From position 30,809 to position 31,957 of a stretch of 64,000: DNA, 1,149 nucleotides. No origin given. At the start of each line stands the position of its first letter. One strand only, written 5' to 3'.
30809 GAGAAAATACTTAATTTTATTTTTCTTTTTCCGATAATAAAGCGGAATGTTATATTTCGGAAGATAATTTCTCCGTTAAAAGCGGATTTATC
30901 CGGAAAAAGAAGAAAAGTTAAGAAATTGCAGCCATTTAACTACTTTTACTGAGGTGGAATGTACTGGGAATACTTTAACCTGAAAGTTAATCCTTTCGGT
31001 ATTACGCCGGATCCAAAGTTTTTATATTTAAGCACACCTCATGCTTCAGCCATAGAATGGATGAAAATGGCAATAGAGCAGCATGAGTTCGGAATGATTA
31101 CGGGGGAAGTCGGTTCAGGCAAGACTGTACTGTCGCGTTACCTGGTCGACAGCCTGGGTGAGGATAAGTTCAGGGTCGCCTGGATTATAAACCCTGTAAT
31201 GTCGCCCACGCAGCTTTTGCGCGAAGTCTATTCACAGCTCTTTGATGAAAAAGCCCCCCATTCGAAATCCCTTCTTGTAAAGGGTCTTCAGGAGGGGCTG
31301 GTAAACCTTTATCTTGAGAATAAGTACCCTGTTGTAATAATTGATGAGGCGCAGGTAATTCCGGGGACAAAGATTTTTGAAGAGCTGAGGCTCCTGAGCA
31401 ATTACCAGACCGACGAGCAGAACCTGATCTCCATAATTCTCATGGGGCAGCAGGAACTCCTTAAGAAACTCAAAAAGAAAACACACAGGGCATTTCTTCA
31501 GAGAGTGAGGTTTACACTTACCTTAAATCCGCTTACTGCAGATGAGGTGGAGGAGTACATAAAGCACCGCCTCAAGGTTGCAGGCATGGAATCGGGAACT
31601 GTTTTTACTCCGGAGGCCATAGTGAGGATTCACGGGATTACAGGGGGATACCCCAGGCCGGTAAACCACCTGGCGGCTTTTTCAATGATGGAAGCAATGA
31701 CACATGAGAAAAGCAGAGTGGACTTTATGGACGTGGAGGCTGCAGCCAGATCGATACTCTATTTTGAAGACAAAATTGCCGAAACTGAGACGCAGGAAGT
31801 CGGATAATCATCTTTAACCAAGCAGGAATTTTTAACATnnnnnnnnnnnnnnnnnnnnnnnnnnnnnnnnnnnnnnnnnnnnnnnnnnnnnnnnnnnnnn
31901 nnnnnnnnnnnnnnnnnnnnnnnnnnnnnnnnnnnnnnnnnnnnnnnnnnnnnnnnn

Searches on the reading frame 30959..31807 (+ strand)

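Call 31: search_protein_families(library=ncbifam, proteins=[window:30959-31807:+], max_evalue=0.00001)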
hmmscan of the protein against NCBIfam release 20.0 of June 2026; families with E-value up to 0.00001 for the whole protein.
window:30959-31807:+ (282 aa): 2 families
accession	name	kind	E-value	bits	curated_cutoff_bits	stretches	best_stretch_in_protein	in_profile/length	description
TIGR03015.1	pepcterm_ATPase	hypoth_equivalog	8.9e-62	208.9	324.5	1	1-263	1-263/269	XrtA/PEP-CTERM system-associated ATPase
TIGR02928.1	TIGR02928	subfamily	3e-06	26.3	181.3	1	46-265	44-274/366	orc1/cdc6 family replication initiation protein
